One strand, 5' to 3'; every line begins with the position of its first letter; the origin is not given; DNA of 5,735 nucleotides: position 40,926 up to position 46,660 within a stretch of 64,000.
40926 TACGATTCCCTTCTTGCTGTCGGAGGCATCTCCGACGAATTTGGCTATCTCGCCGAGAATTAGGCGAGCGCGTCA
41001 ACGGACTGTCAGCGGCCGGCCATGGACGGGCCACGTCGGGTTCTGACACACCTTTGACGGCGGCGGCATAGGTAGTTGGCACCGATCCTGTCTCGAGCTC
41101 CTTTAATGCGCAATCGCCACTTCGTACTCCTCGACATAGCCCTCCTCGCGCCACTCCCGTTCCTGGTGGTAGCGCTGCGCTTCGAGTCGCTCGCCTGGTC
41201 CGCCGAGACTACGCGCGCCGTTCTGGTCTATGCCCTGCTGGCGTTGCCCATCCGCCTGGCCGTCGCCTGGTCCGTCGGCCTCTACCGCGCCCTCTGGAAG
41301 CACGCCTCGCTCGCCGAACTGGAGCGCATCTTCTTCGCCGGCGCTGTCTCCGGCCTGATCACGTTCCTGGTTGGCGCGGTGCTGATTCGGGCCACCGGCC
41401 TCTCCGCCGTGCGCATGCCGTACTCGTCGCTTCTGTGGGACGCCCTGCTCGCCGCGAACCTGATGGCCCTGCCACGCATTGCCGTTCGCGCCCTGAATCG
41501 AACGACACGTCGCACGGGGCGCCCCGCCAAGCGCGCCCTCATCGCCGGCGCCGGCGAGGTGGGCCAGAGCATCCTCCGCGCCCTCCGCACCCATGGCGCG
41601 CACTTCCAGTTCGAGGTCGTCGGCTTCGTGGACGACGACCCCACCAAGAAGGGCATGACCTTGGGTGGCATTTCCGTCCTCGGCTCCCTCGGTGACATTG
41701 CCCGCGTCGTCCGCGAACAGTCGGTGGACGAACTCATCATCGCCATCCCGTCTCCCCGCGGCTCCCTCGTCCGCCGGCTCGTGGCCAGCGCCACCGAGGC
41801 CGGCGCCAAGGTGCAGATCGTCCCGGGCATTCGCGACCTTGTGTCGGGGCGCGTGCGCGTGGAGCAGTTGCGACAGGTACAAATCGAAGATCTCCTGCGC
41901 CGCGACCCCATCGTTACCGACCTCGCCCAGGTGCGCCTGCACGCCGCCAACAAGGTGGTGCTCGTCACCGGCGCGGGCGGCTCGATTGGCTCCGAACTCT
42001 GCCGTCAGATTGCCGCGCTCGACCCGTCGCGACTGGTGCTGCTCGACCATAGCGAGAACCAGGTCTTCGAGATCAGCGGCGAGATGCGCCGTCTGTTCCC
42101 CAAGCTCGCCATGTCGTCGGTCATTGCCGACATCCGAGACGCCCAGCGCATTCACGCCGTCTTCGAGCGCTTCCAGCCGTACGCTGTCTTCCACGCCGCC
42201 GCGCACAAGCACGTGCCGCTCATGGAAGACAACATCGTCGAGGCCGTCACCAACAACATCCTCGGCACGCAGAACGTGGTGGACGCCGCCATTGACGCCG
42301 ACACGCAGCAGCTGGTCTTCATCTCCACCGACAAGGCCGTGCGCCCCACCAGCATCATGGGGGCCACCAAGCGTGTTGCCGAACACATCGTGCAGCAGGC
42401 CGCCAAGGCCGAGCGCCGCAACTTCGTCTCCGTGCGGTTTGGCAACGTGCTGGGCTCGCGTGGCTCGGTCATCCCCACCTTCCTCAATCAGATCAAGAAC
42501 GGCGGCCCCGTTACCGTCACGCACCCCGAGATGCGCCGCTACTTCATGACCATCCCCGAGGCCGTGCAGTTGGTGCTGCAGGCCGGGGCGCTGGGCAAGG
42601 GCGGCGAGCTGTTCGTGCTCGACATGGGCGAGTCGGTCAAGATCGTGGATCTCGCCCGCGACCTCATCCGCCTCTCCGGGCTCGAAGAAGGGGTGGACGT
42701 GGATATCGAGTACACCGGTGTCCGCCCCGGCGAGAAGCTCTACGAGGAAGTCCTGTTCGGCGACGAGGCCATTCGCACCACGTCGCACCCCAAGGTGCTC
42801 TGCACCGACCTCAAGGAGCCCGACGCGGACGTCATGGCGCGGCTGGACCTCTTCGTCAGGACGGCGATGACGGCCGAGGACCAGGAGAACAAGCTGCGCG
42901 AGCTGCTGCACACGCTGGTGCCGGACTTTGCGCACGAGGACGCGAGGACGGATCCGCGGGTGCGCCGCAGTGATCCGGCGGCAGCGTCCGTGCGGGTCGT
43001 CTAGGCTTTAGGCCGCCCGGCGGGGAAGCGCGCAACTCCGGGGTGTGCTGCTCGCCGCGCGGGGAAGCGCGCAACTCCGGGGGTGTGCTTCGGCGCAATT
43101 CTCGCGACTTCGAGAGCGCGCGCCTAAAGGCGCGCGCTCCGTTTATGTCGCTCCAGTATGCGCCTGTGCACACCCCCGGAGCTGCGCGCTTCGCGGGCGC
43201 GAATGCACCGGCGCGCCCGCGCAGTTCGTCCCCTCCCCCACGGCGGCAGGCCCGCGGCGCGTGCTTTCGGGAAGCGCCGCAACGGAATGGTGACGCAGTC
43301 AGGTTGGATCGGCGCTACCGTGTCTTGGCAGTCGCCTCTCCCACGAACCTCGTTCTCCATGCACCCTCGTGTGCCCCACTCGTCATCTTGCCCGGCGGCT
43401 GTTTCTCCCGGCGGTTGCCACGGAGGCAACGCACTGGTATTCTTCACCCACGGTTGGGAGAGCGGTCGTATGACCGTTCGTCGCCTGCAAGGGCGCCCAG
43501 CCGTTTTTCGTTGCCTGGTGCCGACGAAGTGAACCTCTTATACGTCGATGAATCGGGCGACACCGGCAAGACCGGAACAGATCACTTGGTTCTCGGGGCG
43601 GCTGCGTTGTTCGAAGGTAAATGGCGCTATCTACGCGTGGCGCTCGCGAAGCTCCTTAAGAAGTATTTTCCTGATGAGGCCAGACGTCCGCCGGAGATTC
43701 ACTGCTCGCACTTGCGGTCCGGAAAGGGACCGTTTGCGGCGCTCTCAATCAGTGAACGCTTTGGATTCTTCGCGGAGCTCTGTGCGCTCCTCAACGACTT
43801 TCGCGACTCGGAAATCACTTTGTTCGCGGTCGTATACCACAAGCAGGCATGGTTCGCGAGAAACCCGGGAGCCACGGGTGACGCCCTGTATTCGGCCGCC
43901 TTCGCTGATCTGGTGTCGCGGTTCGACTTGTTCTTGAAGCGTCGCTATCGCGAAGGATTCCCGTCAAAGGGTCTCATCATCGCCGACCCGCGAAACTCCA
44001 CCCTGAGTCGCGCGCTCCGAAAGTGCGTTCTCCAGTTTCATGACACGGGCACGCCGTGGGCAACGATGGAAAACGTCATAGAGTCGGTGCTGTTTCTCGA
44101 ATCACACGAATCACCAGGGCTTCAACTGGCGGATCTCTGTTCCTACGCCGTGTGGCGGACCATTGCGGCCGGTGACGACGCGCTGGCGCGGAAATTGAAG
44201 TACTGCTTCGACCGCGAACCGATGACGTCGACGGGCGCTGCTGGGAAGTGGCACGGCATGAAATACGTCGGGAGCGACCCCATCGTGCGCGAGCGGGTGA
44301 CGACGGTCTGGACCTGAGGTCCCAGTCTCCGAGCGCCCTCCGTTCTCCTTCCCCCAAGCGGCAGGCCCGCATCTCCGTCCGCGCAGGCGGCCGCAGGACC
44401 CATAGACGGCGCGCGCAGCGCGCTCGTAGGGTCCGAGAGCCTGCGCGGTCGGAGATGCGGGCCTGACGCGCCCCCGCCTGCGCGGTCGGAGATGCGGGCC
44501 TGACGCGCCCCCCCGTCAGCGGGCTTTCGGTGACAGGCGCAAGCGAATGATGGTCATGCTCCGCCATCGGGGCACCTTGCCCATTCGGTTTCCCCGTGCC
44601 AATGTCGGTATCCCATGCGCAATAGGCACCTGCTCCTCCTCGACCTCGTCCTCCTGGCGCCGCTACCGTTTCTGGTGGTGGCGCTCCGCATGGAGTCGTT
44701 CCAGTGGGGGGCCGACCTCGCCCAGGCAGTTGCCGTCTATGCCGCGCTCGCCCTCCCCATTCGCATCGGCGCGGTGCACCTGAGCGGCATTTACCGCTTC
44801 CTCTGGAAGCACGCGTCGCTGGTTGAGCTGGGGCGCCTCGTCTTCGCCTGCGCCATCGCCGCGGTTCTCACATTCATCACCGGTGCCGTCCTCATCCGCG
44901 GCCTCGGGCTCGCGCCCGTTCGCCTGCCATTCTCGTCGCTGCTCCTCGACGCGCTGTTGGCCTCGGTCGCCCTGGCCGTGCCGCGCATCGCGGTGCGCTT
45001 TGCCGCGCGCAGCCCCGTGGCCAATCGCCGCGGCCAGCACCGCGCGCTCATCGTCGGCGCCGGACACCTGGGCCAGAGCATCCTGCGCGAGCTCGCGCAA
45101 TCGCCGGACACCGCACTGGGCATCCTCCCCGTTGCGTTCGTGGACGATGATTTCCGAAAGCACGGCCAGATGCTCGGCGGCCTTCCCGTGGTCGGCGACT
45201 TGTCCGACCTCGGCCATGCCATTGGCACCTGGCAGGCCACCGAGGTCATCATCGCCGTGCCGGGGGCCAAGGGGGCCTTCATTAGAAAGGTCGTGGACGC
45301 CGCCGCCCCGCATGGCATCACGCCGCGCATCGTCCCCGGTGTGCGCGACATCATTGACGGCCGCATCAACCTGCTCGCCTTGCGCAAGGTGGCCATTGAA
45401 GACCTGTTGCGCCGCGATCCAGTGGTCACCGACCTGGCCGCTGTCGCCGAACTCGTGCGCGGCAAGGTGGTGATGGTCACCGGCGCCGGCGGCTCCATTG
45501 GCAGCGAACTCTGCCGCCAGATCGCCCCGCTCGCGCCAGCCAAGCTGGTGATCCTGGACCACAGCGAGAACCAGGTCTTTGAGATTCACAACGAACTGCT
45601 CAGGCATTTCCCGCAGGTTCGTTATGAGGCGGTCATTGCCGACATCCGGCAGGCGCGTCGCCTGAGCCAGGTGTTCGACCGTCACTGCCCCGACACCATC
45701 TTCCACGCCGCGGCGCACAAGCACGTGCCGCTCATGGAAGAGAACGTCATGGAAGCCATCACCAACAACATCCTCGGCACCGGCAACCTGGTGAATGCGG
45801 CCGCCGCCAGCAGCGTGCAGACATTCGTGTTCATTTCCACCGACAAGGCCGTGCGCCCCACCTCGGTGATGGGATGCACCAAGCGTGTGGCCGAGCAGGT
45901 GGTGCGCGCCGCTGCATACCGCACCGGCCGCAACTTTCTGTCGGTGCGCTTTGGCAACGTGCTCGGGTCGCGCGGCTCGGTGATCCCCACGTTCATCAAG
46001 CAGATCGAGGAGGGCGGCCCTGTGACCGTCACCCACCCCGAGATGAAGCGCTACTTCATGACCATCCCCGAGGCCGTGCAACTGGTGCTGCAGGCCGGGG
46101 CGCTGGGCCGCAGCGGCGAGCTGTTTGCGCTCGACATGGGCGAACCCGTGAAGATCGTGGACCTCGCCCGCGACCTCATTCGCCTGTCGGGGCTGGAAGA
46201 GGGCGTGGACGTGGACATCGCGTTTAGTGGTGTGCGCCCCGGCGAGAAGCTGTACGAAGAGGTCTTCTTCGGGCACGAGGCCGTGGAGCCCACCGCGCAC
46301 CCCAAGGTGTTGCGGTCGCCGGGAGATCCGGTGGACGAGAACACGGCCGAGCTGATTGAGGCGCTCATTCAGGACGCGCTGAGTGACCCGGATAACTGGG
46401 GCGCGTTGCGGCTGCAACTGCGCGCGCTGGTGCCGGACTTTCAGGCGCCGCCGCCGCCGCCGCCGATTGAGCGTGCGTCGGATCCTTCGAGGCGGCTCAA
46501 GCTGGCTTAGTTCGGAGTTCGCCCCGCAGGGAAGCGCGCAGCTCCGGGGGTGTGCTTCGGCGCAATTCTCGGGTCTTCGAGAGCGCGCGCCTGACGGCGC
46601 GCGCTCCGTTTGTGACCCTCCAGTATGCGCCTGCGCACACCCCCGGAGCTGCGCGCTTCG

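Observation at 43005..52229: Seven consecutive gene cassettes, each delimited by the same ordered composite repeat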

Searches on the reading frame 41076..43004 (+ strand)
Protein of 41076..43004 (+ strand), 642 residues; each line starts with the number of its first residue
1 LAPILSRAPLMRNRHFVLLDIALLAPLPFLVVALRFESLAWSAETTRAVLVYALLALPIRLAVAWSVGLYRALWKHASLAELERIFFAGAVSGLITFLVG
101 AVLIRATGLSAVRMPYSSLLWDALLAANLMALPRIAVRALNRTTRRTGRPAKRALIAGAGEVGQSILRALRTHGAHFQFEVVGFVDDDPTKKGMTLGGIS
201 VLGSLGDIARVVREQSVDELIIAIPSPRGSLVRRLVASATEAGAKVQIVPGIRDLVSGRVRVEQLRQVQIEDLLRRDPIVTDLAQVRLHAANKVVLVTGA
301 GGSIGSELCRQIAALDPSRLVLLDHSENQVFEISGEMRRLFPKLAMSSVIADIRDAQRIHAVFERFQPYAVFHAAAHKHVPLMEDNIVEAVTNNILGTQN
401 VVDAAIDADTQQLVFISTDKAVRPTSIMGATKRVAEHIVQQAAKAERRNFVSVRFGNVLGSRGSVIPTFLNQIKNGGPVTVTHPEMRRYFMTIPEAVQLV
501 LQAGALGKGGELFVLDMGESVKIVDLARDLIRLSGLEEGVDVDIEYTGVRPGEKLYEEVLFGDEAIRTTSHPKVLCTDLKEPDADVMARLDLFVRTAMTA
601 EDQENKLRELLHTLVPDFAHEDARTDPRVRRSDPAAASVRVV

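Call 15: search_protein_families(library=pfam, proteins=[window:41076-43004:+], max_evalue=0.01)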
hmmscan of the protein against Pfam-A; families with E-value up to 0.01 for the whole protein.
window:41076-43004:+ (642 aa): 14 families
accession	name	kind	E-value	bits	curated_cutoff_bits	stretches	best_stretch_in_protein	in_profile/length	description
PF02719.21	Polysacc_synt_2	-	4.2e-119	397.5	20.2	1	295-575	1-289/293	Polysaccharide biosynthesis protein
PF01370.27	Epimerase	-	1.1e-28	100.7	20.9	1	295-506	1-227/240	NAD dependent epimerase/dehydratase family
PF13727.12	CoA_binding_3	-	5.5e-16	59.5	25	1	68-250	4-175/175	CoA-binding domain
PF16363.11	GDP_Man_Dehyd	-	1.4e-15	58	27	1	296-525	1-257/332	GDP-mannose 4,6 dehydratase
PF04321.23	RmlD_sub_bind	-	2.8e-15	56.6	27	1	295-483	3-177/287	RmlD substrate binding domain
PF01073.25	3Beta_HSD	-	9.6e-12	44.9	22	1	296-429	1-127/280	3-beta hydroxysteroid dehydrogenase/isomerase family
PF00106.31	adh_short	-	4e-06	26.9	26.6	1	293-366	1-71/195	short chain dehydrogenase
PF07993.18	NAD_binding_4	-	7.8e-06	25.7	20.1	0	370-423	91-141/258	Male sterility protein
PF13460.12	NAD_binding_10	-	0.0002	21.7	27.2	1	299-447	1-129/184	NAD(P)H-binding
PF17836.7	PglD_N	-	0.00022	22.2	23.4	1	155-226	3-67/78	PglD N-terminal domain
PF00899.27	ThiF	-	0.00092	18.9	28.1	0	285-325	15-52/238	ThiF family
PF02254.24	TrkA_N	-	0.0025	18.6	23.8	0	155-188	2-30/116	TrkA-N domain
PF03447.22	NAD_binding_3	-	0.0028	18.8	24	0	158-223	1-64/116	Homoserine dehydrogenase, NAD binding domain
PF08659.16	KR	-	0.0045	17.4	22.6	1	295-417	3-135/180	KR domain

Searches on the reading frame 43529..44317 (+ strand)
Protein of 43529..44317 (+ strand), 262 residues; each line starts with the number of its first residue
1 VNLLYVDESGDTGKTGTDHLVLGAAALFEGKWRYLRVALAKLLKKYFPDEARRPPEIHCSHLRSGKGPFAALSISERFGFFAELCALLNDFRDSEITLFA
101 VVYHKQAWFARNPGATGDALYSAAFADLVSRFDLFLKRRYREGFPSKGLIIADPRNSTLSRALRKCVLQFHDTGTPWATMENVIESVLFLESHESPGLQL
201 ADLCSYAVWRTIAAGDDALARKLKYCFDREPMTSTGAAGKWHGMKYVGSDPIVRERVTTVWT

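Call 13: search_protein_families(library=pfam, proteins=[window:43529-44317:+], max_evalue=0.01)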
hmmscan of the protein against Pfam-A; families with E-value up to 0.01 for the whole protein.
window:43529-44317:+ (262 aa): 1 family
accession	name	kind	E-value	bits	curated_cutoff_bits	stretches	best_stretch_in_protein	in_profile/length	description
PF12686.12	DUF3800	-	2e-16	61.4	21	1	3-210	1-148/149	Protein of unknown function (DUF3800)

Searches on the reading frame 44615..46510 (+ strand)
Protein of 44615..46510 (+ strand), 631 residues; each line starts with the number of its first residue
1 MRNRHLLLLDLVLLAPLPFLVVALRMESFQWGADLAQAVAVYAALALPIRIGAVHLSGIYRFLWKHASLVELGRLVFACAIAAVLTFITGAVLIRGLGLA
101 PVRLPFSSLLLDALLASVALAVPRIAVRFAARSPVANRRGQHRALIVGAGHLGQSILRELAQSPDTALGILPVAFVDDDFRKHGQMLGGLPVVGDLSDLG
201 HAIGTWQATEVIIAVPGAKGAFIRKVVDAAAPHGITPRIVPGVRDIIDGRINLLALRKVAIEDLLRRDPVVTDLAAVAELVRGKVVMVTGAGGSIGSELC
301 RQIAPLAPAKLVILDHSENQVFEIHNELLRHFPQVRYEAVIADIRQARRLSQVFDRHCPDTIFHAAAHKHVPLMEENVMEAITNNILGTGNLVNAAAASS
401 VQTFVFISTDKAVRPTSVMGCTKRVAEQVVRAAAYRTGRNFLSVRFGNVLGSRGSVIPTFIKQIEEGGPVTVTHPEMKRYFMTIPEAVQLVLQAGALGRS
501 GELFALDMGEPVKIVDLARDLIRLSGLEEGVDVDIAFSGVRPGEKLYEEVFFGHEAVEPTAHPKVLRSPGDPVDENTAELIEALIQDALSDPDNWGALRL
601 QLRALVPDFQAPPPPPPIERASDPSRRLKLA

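Call 13: search_protein_families(library=pfam, proteins=[window:44615-46510:+], max_evalue=0.01)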
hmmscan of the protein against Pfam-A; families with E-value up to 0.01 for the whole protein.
window:44615-46510:+ (631 aa): 14 families
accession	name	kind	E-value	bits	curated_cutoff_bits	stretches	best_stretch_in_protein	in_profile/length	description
PF02719.21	Polysacc_synt_2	-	1.5e-116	389.1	20.2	1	286-567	1-290/293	Polysaccharide biosynthesis protein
PF01370.27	Epimerase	-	3.1e-27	96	20.9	1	286-497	1-227/240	NAD dependent epimerase/dehydratase family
PF16363.11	GDP_Man_Dehyd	-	2e-15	57.6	27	1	287-485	1-227/332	GDP-mannose 4,6 dehydratase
PF04321.23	RmlD_sub_bind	-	4.9e-14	52.5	27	1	286-474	3-177/287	RmlD substrate binding domain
PF01073.25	3Beta_HSD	-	5.7e-10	39.1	22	1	287-417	1-124/280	3-beta hydroxysteroid dehydrogenase/isomerase family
PF13727.12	CoA_binding_3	-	1.1e-09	39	25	1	56-241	2-175/175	CoA-binding domain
PF07993.18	NAD_binding_4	-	5.7e-06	26.1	20.1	1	336-414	62-141/258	Male sterility protein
PF00106.31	adh_short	-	1.3e-05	25.2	26.6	1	284-356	1-70/195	short chain dehydrogenase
PF08659.16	KR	-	0.00013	22.4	22.6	1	286-409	3-136/180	KR domain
PF13460.12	NAD_binding_10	-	0.0008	19.8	27.2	0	290-414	1-103/184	NAD(P)H-binding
PF03435.24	Sacchrp_dh_NADP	-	0.0046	17.7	25.1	0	145-172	2-28/129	Saccharopine dehydrogenase NADP binding domain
PF03447.22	NAD_binding_3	-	0.0067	17.6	24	0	148-235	1-83/116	Homoserine dehydrogenase, NAD binding domain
PF02254.24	TrkA_N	-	0.0093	16.7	23.8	0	145-164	2-21/116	TrkA-N domain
PF00899.27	ThiF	-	0.0095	15.6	28.1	0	141-179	20-53/238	ThiF family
